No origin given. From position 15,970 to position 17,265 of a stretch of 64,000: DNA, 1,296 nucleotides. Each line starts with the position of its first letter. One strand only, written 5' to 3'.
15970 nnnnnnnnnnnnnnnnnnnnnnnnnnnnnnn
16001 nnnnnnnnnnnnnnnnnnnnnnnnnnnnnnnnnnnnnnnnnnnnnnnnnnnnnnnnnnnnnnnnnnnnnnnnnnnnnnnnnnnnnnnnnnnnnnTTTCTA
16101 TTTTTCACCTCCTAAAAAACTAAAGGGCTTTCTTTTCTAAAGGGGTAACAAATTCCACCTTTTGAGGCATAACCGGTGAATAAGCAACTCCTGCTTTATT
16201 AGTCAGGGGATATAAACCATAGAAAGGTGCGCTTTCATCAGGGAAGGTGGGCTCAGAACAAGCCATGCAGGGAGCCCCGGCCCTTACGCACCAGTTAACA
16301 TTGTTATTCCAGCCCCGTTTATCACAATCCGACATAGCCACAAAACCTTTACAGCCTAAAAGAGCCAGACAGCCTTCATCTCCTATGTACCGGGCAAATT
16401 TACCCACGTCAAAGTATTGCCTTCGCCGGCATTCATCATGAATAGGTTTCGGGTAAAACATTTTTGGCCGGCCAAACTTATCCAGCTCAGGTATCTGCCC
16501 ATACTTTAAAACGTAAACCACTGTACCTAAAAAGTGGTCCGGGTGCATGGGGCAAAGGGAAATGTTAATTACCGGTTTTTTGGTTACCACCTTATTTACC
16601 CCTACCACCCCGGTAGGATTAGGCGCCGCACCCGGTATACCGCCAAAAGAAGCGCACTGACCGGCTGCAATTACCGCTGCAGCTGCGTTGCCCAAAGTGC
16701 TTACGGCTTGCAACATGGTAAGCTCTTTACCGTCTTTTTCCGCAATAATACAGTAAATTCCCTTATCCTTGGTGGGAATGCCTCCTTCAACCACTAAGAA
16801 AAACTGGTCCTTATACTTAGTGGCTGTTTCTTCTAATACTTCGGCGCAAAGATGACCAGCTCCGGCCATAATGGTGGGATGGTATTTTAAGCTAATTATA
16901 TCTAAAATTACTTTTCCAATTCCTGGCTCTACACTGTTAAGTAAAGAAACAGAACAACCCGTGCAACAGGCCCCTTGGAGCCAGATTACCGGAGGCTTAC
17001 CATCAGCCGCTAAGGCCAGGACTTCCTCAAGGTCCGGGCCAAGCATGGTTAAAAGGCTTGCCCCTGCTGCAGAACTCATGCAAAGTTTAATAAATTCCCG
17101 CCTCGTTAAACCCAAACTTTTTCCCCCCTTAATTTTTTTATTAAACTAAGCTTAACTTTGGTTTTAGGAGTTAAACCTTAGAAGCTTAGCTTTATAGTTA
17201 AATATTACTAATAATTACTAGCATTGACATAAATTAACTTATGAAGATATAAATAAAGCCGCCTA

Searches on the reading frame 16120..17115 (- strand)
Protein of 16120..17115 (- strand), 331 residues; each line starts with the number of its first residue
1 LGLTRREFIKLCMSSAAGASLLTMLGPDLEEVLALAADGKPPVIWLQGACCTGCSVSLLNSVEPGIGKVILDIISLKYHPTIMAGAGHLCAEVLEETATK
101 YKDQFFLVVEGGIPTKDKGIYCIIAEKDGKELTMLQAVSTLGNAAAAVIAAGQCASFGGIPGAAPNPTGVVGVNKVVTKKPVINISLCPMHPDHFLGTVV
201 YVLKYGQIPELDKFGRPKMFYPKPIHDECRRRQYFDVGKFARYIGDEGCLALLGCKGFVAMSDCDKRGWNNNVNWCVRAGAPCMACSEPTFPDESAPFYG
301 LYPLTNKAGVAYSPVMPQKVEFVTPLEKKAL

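Call 7: search_protein_families(library=pfam, proteins=[window:16120-17115:-])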
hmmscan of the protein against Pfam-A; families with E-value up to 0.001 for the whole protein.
window:16120-17115:- (331 aa): 2 families
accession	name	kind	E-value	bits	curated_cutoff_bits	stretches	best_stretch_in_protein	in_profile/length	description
PF14720.11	NiFe_hyd_SSU_C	-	3.2e-30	104.8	27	1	221-299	1-80/80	NiFe/NiFeSe hydrogenase small subunit C-terminal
PF01058.29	Oxidored_q6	-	9e-27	93.8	27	1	51-201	1-127/128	NADH ubiquinone oxidoreductase, 20 Kd subunit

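Call 10: find_homologous_proteins(query=window:16120-17115:-)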
Query window:16120-17115:- (331 aa): 2634 proteins with E <= 0.001 among 6146 candidates; the best 120 are listed.
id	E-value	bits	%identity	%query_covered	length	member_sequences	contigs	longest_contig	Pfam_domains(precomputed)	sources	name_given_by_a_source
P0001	4.7e-226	768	100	100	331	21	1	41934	PF01058.30,PF14720.12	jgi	-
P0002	4.8e-189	646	82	99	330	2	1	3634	PF01058.30,PF14720.12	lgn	-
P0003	3.7e-186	636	82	98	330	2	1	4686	PF01058.30,PF14720.12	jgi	-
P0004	3.1e-184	630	81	100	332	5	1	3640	PF01058.30,PF14720.12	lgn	-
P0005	5.4e-180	616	79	99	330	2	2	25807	PF01058.30,PF14720.12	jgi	-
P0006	1.3e-176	605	78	98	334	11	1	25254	PF01058.30,PF14720.12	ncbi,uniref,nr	ncbi:Periplasmic (NiFeSe) hydrogenase small subunit precursor [Pelotomaculum sp. FP]|uniref:hydrogen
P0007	5.4e-175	600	76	98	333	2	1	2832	PF01058.30,PF14720.12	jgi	-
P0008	8.8e-173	592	77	98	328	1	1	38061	PF01058.30,PF14720.12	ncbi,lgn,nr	ncbi:MAG: hydrogenase small subunit [Desulfotomaculaceae bacterium]|nr:hydrogenase small subunit [De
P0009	2.1e-172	591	75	99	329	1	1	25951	PF01058.30,PF14720.12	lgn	-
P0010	1.6e-170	585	78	96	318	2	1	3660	PF01058.30,PF14720.12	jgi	-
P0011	6.0e-167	573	75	95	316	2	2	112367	PF01058.30,PF14720.12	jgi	-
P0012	8.1e-165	566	72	99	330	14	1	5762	PF01058.30,PF14720.12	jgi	-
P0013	1.1e-164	566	72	99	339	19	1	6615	PF01058.30,PF14720.12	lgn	-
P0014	5.9e-164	563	73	99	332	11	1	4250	PF01058.30,PF14720.12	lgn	-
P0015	6.1e-163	560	77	93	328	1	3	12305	PF01058.30,PF14720.12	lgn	-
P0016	5.6e-162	557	74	96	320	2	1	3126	PF01058.30,PF14720.12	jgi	-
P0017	4.0e-159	548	73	96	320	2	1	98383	PF01058.30,PF14720.12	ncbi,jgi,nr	ncbi:MAG: hydrogenase small subunit [Pelotomaculum sp.]|nr:hydrogenase small subunit [Pelotomaculum 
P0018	1.2e-158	546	72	98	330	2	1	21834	PF01058.30,PF14720.12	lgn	-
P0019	2.9e-149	515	71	93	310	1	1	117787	PF01058.30,PF14720.12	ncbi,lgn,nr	ncbi:MAG: hydrogenase small subunit [Peptococcaceae bacterium]|nr:hydrogenase small subunit [Peptoco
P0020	9.4e-149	513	72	92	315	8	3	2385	PF01058.30,PF14720.12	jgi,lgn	jgi:hydrogenase small subunit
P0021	2.3e-148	512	71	91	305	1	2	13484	PF01058.30,PF14720.12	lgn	-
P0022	6.0e-146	504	69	92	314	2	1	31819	PF01058.30,PF14720.12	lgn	-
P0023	1.1e-144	500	65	99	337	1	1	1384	PF01058.30,PF14720.12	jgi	jgi:hydrogenase small subunit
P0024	6.9e-142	491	69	92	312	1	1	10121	PF01058.30,PF14720.12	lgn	-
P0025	1.7e-141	490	64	98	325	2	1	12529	PF01058.30,PF14720.12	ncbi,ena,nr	ncbi:MAG: hydrogenase small subunit [Peptococcaceae bacterium]|nr:hydrogenase small subunit [Peptoco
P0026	2.7e-139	482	67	91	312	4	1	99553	PF01058.30,PF14720.12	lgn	-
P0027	4.6e-138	478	65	98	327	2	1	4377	PF01058.30,PF14720.12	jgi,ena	-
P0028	3.2e-136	472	64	92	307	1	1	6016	PF01058.30,PF14720.12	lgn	-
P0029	2.9e-135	469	64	92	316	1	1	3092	PF01058.30,PF14720.12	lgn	-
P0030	1.1e-134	467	65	92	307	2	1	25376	PF01058.30,PF14720.12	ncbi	ncbi:MAG: hydrogenase small subunit [Moorellales bacterium]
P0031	2.9e-134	466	63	98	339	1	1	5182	PF01058.30,PF14720.12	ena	-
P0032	1.0e-132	461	65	91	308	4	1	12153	PF01058.30,PF14720.12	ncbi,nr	ncbi:MAG: hydrogenase small subunit [Firmicutes bacterium]|nr:hydrogenase small subunit [Bacillota b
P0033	2.0e-132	460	65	91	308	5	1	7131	PF01058.30,PF14720.12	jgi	jgi:hydrogenase small subunit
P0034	2.0e-132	460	65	91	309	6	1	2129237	PF01058.30,PF14720.12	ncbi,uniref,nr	ncbi:hydrogenase (NiFe) small subunit HydA [Ammonifex degensii KC4]|uniref:Hydrogenase (NiFe) small 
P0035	2.2e-132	460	64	93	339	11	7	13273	PF01058.30,PF14720.12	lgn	-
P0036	8.3e-132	458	66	90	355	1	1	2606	PF01058.30,PF14720.12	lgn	-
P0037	6.0e-130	452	63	91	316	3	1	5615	PF01058.30,PF14720.12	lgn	-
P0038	1.2e-129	451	62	92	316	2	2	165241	PF01058.30,PF14720.12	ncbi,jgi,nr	ncbi:MAG: hydrogenase small subunit [Clostridia bacterium]|jgi:hydrogenase small subunit|nr:hydrogen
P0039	1.6e-127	444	62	90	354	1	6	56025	PF01058.30,PF14720.12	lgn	-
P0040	1.8e-127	443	62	92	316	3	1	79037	PF01058.30,PF14720.12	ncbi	ncbi:MAG: hydrogenase small subunit [Bacillota bacterium]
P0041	3.5e-126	439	61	91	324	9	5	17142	PF01058.30,PF14720.12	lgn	-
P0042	1.3e-124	434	61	92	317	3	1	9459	PF01058.30,PF14720.12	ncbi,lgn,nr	ncbi:MAG: hydrogenase small subunit [Candidatus Desulforudis sp.]|nr:hydrogenase small subunit [Desu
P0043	5.1e-124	432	59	92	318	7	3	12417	PF01058.30,PF14720.12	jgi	-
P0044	1.7e-123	430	60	92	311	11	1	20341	PF01058.30,PF14720.12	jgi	-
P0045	2.0e-123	430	58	92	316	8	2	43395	PF01058.30,PF14720.12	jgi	-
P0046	3.1e-122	426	60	92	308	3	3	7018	PF01058.30,PF14720.12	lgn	-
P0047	2.6e-121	423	61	92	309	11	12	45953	PF01058.30,PF14720.12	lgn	-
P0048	1.3e-119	418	64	83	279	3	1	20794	PF01058.30,PF14720.12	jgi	-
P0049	6.3e-115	402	59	92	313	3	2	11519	PF01058.30,PF14720.12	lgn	-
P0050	2.8e-109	384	53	94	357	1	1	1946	PF01058.30,PF14720.12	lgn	-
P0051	3.6e-109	383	55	92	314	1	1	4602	PF01058.30,PF14720.12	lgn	-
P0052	4.8e-108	380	57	91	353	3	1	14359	PF01058.30,PF14720.12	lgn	-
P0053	9.6e-108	379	67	72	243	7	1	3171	PF01058.30,PF14720.12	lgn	-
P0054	1.5e-107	378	55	90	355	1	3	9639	PF01058.30,PF14720.12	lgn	-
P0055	1.2e-106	375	54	92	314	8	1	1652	PF01058.30,PF14720.12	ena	-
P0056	3.1e-106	374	54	90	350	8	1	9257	PF01058.30,PF14720.12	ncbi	ncbi:MAG: hydrogenase small subunit [Thermacetogeniaceae bacterium]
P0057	4.1e-106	373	53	94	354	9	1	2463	PF01058.30,PF14720.12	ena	-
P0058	1.5e-105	371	51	93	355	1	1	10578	PF01058.30,PF14720.12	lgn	-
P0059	2.4e-105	371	54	92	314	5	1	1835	PF01058.30,PF14720.12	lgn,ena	-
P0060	4.8e-105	370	53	90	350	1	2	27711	PF01058.30,PF14720.12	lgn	-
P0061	1.2e-104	368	54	92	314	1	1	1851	PF01058.30,PF14720.12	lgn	-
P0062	1.4e-104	368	54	92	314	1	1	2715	PF01058.30,PF14720.12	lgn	-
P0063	1.5e-104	368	53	92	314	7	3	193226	PF01058.30,PF14720.12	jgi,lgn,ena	-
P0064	1.8e-104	368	54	92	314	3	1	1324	PF01058.30,PF14720.12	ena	-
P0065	4.3e-104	367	54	91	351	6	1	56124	PF01058.30,PF14720.12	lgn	-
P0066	1.5e-103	365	54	91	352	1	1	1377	PF01058.30,PF14720.12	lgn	-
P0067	3.2e-103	364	54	91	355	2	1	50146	PF01058.30,PF14720.12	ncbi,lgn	-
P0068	4.0e-103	363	53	92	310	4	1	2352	PF01058.30,PF14720.12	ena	-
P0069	5.8e-103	363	52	91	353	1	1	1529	PF01058.30,PF14720.12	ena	-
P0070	7.8e-103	362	51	91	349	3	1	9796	PF01058.30,PF14720.12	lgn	-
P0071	8.6e-103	362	54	92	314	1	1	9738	PF01058.30,PF14720.12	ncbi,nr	ncbi:MAG: hydrogenase small subunit [Candidatus Omnitrophica bacterium]|nr:hydrogenase small subunit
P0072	2.5e-102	361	53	90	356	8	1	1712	PF01058.30,PF14720.12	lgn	-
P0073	2.7e-102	361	54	92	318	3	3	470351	PF01058.30,PF14720.12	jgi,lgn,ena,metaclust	metaclust:\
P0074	4.0e-102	360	52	90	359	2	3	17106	PF01058.30,PF14720.12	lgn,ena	-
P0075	4.2e-102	360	53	91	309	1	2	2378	PF01058.30,PF14720.12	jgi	jgi:hydrogenase small subunit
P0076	5.9e-102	360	53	92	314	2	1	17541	PF01058.30,PF14720.12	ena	-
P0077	8.4e-102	359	53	91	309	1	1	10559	PF01058.30,PF14720.12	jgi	jgi:hydrogenase (NiFe) small subunit (hydA)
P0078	1.5e-101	358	54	90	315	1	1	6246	PF01058.30,PF14720.12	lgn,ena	-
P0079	2.1e-101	358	51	90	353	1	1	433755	PF01058.30,PF14720.12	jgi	-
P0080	2.5e-101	357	53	93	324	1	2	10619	PF01058.30,PF14720.12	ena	-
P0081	5.8e-101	356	52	91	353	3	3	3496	PF01058.30,PF14720.12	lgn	-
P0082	7.4e-101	356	52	91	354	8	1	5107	PF01058.30,PF14720.12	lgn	-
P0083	1.2e-100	355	51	94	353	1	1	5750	PF01058.30,PF14720.12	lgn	-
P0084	1.3e-100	355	53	92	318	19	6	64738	PF01058.30,PF14720.12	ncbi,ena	-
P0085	1.4e-100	355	51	91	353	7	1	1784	PF01058.30,PF14720.12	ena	-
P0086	1.7e-100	355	52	92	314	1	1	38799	PF01058.30,PF14720.12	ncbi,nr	ncbi:MAG: hydrogenase small subunit [Candidatus Omnitrophica bacterium]|nr:hydrogenase small subunit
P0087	1.9e-100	355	54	91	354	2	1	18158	PF01058.30,PF14720.12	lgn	-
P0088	1.9e-100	355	53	92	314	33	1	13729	PF01058.30,PF14720.12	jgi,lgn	jgi:hydrogenase small subunit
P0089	2.0e-100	355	53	90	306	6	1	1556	PF01058.30,PF14720.12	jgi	jgi:hydrogenase small subunit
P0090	2.0e-100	355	55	91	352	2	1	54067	PF01058.30,PF14720.12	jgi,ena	-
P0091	4.3e-100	353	52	91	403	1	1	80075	PF01058.30,PF14720.12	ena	-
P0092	5.5e-100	353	52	92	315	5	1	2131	PF01058.30,PF14720.12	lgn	-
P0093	6.6e-100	353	53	92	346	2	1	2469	PF01058.30,PF14720.12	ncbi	-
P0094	6.6e-100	353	53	88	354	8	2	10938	PF01058.30,PF14720.12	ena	-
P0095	1.1e-99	352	53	88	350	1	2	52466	PF01058.30,PF14720.12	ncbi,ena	-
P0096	1.6e-99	352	51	94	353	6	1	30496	PF01058.30,PF14720.12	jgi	jgi:hydrogenase small subunit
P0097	2.1e-99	351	51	92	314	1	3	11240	PF01058.30,PF14720.12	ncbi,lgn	ncbi:MAG: hydrogenase small subunit [Deltaproteobacteria bacterium]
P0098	2.1e-99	351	53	90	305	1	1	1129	PF01058.30,PF14720.12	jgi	jgi:hydrogenase small subunit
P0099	3.0e-99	351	50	91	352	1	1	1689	PF01058.30,PF14720.12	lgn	-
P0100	5.0e-99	350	52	91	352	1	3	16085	PF01058.30,PF14720.12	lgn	-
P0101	5.5e-99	350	51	91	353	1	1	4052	PF01058.30,PF14720.12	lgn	-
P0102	6.5e-99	350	51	91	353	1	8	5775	PF01058.30,PF14720.12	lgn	-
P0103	7.8e-99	349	80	55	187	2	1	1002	PF01058.30,PF14720.12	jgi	jgi:hydrogenase small subunit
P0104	8.9e-99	349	52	91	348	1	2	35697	PF01058.30,PF14720.12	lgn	-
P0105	9.4e-99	349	52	97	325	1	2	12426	PF01058.30,PF14720.12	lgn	-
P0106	1.1e-98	349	49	94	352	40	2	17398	PF01058.30,PF14720.12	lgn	-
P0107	1.4e-98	349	50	94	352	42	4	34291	PF01058.30,PF14720.12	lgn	-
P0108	2.1e-98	348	52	92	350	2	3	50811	PF01058.30,PF14720.12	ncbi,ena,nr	ncbi:MAG: hydrogenase small subunit [Syntrophomonadaceae bacterium]|nr:hydrogenase small subunit [Sy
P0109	2.5e-98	348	52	91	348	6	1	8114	PF01058.30,PF14720.12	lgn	-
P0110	2.8e-98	347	50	91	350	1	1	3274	PF01058.30,PF14720.12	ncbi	-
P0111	2.8e-98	347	53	91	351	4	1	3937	PF01058.30,PF14720.12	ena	-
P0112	3.2e-98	347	53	90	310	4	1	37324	PF01058.30,PF14720.12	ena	-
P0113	3.9e-98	347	52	92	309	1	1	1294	PF01058.30,PF14720.12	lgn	-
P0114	5.9e-98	346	51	90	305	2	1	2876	PF01058.30,PF14720.12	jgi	jgi:hydrogenase small subunit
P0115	6.6e-98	346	51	95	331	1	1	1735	PF01058.30,PF14720.12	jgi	jgi:hydrogenase small subunit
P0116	1.0e-97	346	50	97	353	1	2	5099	PF01058.30,PF14720.12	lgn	-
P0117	1.3e-97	345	52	88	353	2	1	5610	PF01058.30,PF14720.12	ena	-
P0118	1.6e-97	345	51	91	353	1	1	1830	PF01058.30,PF14720.12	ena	-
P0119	2.2e-97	345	53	91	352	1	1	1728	PF01058.30,PF14720.12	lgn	-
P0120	2.4e-97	344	51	91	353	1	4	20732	PF01058.30,PF14720.12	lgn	-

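Call 11: find_related_loci(query=window:16120-17115:-, collection=genome_contigs, flank=8000)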
Query window:16120-17115:- (331 aa) in genome_contigs; peptide patterns used: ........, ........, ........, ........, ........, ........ (x = any residue, [..] = any of these).
45 stretches matched a pattern; 29 encode a relative of the query (tblastn E <= 1e-3); 29 distinct loci.
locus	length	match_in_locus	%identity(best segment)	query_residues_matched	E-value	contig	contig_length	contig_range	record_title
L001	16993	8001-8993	93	1-331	0e+0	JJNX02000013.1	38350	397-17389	Peptococcaceae bacterium SCADC1_2_3 contig_13, whole genome shotgun sequence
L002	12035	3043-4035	91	1-331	0e+0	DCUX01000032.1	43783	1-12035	MAG TPA_asm: Firmicutes bacterium UBA2203 UBA2203_contig_61956, whole genome shotgun sequence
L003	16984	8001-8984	79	1-329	0e+0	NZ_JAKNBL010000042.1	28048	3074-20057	Pelotomaculum terephthalicicum JT 42, whole genome shotgun sequence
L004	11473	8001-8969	78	1-323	8e-178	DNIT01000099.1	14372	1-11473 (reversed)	MAG TPA_asm: Pelotomaculum sp. isolate UBA10960 contig_12228, whole genome shotgun sequence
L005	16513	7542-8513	77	1-323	3e-174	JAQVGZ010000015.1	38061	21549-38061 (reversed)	MAG: Desulfotomaculaceae bacterium isolate STE_194 NODE_1975_length_38061_cov_4.953630_Sandtown_E, whole genome shotgun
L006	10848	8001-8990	73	1-329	2e-167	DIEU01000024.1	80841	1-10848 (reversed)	MAG TPA_asm: Firmicutes bacterium UBA5766 UBA5766_contig_18830, whole genome shotgun sequence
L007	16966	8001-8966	73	1-322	3e-167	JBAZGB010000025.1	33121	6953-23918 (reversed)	MAG: Eubacteriales bacterium isolate SO_2017_LW3_34 NODE_3194_length_33121_cov_1.353216_LW162_2017, whole genome shotgun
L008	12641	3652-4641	72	1-329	5e-166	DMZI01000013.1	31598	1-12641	MAG TPA_asm: Desulfotomaculum sp. isolate UBA7919 contig_909, whole genome shotgun sequence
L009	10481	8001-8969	76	1-323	2e-165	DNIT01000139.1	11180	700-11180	MAG TPA_asm: Pelotomaculum sp. isolate UBA10960 contig_6606, whole genome shotgun sequence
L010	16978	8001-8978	72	1-329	5e-165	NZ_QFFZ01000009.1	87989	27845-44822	Pelotomaculum propionicicum strain MGP Pmgp_9, whole genome shotgun sequence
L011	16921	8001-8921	71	3-309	2e-150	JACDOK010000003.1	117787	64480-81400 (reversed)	MAG: Peptococcaceae bacterium isolate GB_MAG19_121 c_000000000147, whole genome shotgun sequence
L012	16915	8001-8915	68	3-307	6e-143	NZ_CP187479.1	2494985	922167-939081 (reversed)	Desulforudis sp. Tu-874 chromosome, complete genome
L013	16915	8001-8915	68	3-307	3e-142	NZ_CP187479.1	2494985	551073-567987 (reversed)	Desulforudis sp. Tu-874 chromosome, complete genome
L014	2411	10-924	68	3-307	1e-151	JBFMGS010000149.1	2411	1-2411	MAG: Bacillota bacterium isolate MAG303 MAG303_149, whole genome shotgun sequence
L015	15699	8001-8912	65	3-306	2e-136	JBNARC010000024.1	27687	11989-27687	MAG: Moorellales bacterium isolate Kamch4316-2DMB-05 bin25.fa-24, whole genome shotgun sequence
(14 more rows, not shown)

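Call 51: search_protein_families(library=pfam, proteins=[L010:10523-11338:+, L010:11370-12542:+, L001:10687-12276:+, L001:12292-13125:+, L001:13932-14570:+, L005:496-909:+, L005:909-1646:+])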
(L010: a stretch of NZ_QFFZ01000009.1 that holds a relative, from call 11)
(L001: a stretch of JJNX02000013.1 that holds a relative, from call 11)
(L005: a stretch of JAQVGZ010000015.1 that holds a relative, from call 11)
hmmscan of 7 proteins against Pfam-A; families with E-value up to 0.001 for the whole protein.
L010:10523-11338:+ (271 aa): 9 families
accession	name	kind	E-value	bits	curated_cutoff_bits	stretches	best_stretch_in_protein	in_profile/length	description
PF13247.11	Fer4_11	-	1.4e-19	70.6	26.2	1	65-168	2-99/100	4Fe-4S dicluster domain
PF12838.12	Fer4_7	-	8.4e-12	45.8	27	2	11-87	1-50/52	4Fe-4S dicluster domain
PF13187.11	Fer4_9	-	4.2e-10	39.9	27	1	109-163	1-51/52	4Fe-4S dicluster domain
PF00037.32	Fer4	-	4.9e-10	39.2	21.1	2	106-124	4-22/24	4Fe-4S binding domain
PF12797.12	Fer4_2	-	4.4e-08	33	24.5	2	5-23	3-21/22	4Fe-4S binding domain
PF13237.11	Fer4_10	-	8.8e-08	32.4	25.5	1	106-160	5-53/53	4Fe-4S dicluster domain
PF12837.12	Fer4_6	-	1.3e-07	31.6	25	2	106-124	5-23/24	4Fe-4S binding domain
PF14697.11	Fer4_21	-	1.4e-07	31.9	35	1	71-122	6-53/59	4Fe-4S dicluster domain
PF12798.12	Fer4_3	-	0.00032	21.8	27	0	110-124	1-15/15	4Fe-4S binding domain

L010:11370-12542:+ (390 aa): 1 family
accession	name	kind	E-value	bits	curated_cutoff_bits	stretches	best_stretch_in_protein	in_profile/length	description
PF03916.19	NrfD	-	2.6e-18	67.2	25.8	1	41-331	3-309/313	Polysulphide reductase, NrfD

L001:10687-12276:+ (529 aa): 12 families
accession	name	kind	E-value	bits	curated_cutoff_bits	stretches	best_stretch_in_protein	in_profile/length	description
PF02906.19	Fe_hyd_lg_C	-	6.3e-98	327.7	22.1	1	146-442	1-245/245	Iron only hydrogenase large subunit, C-terminal domain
PF02256.22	Fe_hyd_SSU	-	2.3e-20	72.8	24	1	453-508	1-56/56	Iron hydrogenase small subunit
PF00037.32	Fer4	-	1.2e-10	41.2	21.1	1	106-129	1-24/24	4Fe-4S binding domain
PF13237.11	Fer4_10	-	5.8e-10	39.4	25.5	1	106-138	2-36/53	4Fe-4S dicluster domain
PF12797.12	Fer4_2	-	2.1e-08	34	24.5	1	106-125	3-22/22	4Fe-4S binding domain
PF12837.12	Fer4_6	-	2.8e-08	33.8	25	1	106-128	2-24/24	4Fe-4S binding domain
PF13187.11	Fer4_9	-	4.1e-07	30.4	27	1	82-128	1-52/52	4Fe-4S dicluster domain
PF12838.12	Fer4_7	-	4.7e-07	30.6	27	1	82-127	1-52/52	4Fe-4S dicluster domain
PF14697.11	Fer4_21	-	6.1e-06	26.7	35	1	80-128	5-57/59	4Fe-4S dicluster domain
PF13484.11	Fer4_16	-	1.2e-05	26.5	30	1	113-133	2-21/66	4Fe-4S double cluster binding domain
PF13534.11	Fer4_17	-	2.4e-05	25.2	22.2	0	113-128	2-17/61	4Fe-4S dicluster domain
PF12800.12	Fer4_4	-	9.3e-05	22.9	24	0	112-126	3-17/17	4Fe-4S binding domain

L001:12292-13125:+ (277 aa): 9 families
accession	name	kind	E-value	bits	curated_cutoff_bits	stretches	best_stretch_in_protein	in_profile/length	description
PF13247.11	Fer4_11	-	1.5e-23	83.3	26.2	1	64-166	3-100/100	4Fe-4S dicluster domain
PF12838.12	Fer4_7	-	1.7e-12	48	27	2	11-85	1-50/52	4Fe-4S dicluster domain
PF12797.12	Fer4_2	-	2.4e-07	30.7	24.5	2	102-120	4-22/22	4Fe-4S binding domain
PF13187.11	Fer4_9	-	4.2e-07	30.3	27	1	108-160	2-51/52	4Fe-4S dicluster domain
PF00037.32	Fer4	-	9.8e-07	28.8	21.1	1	105-122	5-22/24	4Fe-4S binding domain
PF14697.11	Fer4_21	-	2.4e-06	28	35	0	69-120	6-53/59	4Fe-4S dicluster domain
PF12837.12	Fer4_6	-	4.1e-06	26.9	25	2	105-122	6-23/24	4Fe-4S binding domain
PF13237.11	Fer4_10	-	4.8e-06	26.8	25.5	1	105-157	6-53/53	4Fe-4S dicluster domain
PF13183.11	Fer4_8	-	0.00094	20.1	27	0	9-84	2-65/68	4Fe-4S dicluster domain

L001:13932-14570:+ (212 aa): 0 families

L005:496-909:+ (137 aa): 1 family
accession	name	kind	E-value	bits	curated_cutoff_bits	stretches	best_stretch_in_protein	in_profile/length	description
PF01155.25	HypA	-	1.4e-21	77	28.9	1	1-134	1-111/112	Hydrogenase/urease nickel incorporation, metallochaperone, hypA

L005:909-1646:+ (245 aa): 5 families
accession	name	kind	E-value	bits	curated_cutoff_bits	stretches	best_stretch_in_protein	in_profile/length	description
PF10609.15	ParA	-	5.5e-52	177.1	27.1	1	14-216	1-218/246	NUBPL iron-transfer P-loop NTPase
PF01656.29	CbiA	-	4.2e-11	43.3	25.4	1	19-217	1-119/125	CobQ/CobB/MinD/ParA nucleotide binding domain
PF13614.12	AAA_31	-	8e-10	39.4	27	1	17-55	2-40/177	AAA domain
PF09140.17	MipZ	-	6.9e-06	26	20.7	1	18-130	2-108/262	ATPase MipZ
PF02374.21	ArsA_ATPase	-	1e-05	25.4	24.3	1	19-54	4-38/305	Anion-transporting ATPase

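Call 56: search_protein_families(library=ncbifam, proteins=[window:16120-17115:-], max_evalue=0.00001)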
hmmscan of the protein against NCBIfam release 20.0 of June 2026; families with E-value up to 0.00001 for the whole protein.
window:16120-17115:- (331 aa): 3 families
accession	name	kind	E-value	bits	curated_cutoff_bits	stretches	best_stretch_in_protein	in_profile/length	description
NF045520.1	H2_NiFeSe_small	exception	6.1e-102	341.2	470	1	3-299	2-312/314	NiFeSe hydrogenase small subunit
TIGR00391.1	hydA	subfamily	6.1e-89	298.7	179.5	1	2-303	14-313/365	hydrogenase small subunit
NF007779.0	PRK10468.1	equivalog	4.2e-73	246.5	659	1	2-289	12-298/372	hydrogenase 2 small subunit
